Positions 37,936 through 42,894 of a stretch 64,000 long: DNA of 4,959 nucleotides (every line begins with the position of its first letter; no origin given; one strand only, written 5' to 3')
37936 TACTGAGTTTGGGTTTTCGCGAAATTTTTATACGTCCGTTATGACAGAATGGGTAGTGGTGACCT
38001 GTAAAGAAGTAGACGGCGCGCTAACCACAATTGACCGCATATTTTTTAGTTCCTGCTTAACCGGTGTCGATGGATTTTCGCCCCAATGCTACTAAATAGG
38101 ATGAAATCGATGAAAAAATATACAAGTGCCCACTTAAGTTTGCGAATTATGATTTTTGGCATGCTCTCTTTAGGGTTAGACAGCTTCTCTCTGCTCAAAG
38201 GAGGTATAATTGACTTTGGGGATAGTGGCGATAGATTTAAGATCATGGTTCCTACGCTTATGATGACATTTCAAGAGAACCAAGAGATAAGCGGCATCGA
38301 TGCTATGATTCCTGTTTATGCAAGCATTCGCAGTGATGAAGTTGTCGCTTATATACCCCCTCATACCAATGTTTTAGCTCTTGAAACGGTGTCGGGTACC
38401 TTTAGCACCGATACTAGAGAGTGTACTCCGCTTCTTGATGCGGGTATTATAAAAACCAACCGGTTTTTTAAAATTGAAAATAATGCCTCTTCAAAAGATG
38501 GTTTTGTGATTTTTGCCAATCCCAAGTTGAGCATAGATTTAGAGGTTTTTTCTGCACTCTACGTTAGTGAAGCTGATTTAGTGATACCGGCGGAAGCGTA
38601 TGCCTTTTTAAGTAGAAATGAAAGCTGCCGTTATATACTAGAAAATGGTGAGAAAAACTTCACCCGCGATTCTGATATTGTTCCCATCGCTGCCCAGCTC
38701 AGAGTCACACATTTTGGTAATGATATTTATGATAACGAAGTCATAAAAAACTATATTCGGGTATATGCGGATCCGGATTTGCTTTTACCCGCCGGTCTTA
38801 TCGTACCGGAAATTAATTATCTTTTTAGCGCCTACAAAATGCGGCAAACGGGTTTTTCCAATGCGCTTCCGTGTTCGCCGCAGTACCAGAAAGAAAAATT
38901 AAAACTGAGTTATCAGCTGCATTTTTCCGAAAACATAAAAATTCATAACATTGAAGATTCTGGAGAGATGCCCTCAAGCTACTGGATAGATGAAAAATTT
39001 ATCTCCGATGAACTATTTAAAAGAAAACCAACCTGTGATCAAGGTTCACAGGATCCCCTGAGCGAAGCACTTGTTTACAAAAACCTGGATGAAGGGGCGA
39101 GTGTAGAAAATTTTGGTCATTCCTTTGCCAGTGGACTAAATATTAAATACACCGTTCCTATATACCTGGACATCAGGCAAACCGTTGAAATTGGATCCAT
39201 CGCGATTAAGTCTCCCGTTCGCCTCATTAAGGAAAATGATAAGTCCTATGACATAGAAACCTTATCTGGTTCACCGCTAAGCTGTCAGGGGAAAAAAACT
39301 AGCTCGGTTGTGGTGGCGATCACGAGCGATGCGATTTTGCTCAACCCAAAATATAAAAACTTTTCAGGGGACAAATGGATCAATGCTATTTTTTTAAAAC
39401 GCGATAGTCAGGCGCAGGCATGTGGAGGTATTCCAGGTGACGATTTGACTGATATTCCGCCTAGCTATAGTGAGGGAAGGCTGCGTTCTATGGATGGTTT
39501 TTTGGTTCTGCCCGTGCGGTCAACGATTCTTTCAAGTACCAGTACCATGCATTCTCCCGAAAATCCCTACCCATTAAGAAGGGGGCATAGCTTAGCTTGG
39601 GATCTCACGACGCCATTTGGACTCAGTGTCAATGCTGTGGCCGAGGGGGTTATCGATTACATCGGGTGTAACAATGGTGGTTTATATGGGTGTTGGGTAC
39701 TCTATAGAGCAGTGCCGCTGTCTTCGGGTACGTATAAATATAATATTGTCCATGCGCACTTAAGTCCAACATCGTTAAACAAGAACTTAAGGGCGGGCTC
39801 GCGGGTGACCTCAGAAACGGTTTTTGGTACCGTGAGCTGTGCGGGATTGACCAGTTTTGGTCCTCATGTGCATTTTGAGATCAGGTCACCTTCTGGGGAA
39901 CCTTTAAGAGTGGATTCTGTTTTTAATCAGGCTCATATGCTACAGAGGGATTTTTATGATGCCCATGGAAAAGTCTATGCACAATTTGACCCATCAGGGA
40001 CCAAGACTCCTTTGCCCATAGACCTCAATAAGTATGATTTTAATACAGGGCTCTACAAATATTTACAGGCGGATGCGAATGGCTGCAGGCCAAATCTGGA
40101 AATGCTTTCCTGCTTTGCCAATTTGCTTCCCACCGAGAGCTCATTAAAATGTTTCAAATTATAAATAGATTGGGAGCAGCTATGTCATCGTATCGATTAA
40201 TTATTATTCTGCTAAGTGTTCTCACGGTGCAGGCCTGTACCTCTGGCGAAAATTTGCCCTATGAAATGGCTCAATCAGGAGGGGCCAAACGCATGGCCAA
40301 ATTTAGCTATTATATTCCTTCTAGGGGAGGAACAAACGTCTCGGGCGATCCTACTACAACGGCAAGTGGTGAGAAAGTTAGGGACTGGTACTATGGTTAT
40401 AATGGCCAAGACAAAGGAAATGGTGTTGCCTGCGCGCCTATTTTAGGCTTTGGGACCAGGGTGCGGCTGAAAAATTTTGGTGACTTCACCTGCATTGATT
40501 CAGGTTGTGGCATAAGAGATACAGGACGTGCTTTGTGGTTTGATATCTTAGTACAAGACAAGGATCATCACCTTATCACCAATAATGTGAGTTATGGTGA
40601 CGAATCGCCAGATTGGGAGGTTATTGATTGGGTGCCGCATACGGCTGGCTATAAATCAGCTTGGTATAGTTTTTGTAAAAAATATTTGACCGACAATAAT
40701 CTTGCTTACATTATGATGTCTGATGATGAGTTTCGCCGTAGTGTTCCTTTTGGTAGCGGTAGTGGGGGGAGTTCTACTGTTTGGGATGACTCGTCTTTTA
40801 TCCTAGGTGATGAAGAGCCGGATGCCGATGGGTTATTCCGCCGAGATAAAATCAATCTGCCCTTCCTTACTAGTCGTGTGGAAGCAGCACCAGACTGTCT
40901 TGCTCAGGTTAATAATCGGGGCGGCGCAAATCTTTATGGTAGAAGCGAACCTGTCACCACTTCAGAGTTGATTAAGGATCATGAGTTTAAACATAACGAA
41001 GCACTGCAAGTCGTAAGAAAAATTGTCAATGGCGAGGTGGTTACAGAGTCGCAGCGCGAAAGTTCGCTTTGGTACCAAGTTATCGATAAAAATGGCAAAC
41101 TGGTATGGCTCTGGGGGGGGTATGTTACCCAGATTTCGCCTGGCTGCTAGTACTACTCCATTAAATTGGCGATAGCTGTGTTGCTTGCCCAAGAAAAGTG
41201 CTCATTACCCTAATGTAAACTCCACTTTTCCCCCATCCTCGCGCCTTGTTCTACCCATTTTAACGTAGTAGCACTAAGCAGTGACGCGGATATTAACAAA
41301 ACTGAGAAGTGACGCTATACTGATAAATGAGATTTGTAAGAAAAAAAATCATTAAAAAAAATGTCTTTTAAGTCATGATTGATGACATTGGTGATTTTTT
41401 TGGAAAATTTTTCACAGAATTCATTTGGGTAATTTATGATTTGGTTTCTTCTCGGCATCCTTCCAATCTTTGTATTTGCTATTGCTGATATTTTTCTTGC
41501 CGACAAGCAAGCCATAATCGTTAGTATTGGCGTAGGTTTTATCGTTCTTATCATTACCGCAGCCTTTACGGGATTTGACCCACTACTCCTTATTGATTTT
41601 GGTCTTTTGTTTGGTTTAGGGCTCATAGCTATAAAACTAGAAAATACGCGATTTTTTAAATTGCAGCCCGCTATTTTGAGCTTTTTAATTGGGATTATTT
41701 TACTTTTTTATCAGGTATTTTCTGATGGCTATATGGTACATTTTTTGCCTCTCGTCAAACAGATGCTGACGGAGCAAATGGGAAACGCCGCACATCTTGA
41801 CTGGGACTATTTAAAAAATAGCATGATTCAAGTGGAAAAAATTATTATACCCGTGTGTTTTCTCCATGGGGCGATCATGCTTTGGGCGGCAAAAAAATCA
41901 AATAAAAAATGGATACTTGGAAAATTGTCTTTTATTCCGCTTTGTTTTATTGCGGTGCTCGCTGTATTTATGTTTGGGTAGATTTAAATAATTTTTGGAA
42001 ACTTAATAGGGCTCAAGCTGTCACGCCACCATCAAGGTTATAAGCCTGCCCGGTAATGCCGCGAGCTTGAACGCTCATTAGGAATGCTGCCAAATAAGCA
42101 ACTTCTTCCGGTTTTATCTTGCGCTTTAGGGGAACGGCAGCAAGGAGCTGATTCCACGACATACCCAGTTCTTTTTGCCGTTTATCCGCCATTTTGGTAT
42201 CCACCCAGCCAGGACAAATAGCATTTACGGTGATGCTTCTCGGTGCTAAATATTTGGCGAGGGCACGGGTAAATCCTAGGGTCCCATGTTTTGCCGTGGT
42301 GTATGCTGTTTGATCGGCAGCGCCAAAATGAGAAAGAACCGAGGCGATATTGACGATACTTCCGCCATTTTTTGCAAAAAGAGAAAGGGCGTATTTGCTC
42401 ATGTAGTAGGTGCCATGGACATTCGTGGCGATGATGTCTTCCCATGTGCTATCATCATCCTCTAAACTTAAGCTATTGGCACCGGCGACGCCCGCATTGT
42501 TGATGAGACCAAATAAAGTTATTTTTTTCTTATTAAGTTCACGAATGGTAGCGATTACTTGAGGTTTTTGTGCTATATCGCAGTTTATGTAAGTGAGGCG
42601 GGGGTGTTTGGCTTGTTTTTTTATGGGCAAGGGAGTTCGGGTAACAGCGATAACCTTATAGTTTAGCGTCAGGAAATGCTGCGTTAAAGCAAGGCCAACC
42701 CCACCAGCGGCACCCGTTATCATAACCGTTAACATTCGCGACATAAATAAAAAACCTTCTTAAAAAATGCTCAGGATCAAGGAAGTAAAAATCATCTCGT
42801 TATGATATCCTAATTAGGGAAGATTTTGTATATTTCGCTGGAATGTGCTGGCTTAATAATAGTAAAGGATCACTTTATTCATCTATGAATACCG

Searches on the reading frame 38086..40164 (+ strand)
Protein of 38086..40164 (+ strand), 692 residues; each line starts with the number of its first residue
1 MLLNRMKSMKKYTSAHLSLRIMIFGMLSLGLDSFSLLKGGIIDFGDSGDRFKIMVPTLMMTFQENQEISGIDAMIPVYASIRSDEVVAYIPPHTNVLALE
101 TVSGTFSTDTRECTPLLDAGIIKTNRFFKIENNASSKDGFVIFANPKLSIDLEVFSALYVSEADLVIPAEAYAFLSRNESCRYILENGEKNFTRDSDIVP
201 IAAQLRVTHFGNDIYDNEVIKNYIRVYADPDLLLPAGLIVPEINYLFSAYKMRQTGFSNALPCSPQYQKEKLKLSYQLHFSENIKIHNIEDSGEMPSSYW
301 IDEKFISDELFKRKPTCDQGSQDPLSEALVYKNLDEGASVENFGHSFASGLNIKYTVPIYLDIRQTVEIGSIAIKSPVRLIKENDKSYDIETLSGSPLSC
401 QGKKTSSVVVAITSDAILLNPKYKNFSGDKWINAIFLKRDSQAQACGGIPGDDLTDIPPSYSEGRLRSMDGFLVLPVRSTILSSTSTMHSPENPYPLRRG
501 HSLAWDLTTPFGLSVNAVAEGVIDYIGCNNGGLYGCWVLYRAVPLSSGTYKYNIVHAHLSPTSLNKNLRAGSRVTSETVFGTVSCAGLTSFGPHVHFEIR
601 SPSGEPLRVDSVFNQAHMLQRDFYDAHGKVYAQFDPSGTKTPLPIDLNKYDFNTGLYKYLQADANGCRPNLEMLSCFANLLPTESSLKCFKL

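Call 18: search_protein_families(library=pfam, proteins=[window:38086-40164:+], max_evalue=0.01)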
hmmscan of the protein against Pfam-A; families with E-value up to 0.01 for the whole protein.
window:38086-40164:+ (692 aa): 1 family
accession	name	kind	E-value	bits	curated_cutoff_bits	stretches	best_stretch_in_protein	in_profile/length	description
PF01551.29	Peptidase_M23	-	2.4e-08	34.5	28.7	1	505-601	6-89/96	Peptidase family M23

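Call 60: search_solved_structures(query=window:38086-40164:+, max_evalue=1, show_alignments=3)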
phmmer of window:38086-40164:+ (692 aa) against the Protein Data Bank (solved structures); distinct sequences matched with E-value up to 1: 6.
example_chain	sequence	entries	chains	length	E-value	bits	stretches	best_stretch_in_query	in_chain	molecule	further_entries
3slu_A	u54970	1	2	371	0.00082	20.8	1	464-612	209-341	M23 peptidase domain protein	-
6muk_A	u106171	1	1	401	0.00093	20.6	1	464-612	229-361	Peptidase M23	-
5kvp_A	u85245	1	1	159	0.0017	19.7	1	496-600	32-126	Zoocin A endopeptidase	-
9gy1_A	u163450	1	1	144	0.051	14.8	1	505-606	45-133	Peptidase, M23 family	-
5j1l_B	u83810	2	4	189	0.67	11.1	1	484-564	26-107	ToxR-activated gene (TagE)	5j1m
5j1k_A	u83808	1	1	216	0.88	10.8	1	484-564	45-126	ToxR-activated gene (TagE)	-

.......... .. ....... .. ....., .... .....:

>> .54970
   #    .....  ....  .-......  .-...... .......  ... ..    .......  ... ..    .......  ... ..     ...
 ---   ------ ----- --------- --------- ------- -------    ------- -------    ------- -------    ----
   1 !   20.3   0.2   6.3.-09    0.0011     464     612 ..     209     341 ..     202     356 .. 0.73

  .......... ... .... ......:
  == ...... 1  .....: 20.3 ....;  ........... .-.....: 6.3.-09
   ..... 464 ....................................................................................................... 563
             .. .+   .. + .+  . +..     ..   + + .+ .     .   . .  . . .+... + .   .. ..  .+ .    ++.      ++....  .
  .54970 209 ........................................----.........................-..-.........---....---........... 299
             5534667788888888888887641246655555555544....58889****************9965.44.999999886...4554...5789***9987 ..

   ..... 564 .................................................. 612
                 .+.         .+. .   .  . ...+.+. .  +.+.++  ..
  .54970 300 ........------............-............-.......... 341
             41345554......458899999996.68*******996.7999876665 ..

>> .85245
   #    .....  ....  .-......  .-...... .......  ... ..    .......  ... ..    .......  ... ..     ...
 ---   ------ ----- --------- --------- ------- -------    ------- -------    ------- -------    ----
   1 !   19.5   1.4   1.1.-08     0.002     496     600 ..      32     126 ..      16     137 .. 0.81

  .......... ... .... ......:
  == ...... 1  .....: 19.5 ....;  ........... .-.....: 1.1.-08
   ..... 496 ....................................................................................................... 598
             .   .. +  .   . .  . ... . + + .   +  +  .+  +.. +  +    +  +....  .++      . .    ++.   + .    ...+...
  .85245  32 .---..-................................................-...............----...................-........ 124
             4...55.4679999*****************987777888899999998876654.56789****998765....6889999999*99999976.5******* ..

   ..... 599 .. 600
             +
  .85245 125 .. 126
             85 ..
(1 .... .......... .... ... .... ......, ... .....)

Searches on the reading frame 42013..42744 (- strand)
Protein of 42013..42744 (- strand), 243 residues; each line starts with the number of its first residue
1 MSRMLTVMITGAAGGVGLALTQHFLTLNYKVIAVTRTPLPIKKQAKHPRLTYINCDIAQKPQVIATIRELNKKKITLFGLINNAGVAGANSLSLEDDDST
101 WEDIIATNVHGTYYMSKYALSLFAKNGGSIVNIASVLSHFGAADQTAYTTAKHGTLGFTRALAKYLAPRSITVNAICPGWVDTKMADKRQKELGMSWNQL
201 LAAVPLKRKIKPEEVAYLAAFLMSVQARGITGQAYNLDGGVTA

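Call 18: search_protein_families(library=pfam, proteins=[window:42013-42744:-], max_evalue=0.01)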
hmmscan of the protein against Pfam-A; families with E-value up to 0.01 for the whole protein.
window:42013-42744:- (243 aa): 9 families
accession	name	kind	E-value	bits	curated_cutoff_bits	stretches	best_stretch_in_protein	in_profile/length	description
PF13561.12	adh_short_C2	-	1.9e-50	172.1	27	1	11-242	1-236/236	Enoyl-(Acyl carrier protein) reductase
PF00106.31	adh_short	-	8.7e-45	153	26.6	1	6-192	2-193/195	short chain dehydrogenase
PF08659.16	KR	-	4.7e-13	49.9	22.6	1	6-164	2-161/180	KR domain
PF01370.27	Epimerase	-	6.4e-07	29.5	20.9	1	7-122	1-105/240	NAD dependent epimerase/dehydratase family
PF13460.12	NAD_binding_10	-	0.0001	22.7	27.2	1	11-67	1-58/184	NAD(P)H-binding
PF04321.23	RmlD_sub_bind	-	0.0012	18.5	27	1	6-71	2-51/287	RmlD substrate binding domain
PF23441.1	SDR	-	0.0036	17.2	27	0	110-241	124-255/258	SDR-like rossmann domain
PF01073.25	3Beta_HSD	-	0.0051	16.3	22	1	9-71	2-68/280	3-beta hydroxysteroid dehydrogenase/isomerase family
PF05368.20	NmrA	-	0.008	16.2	27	0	6-61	4-61/298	NmrA-like family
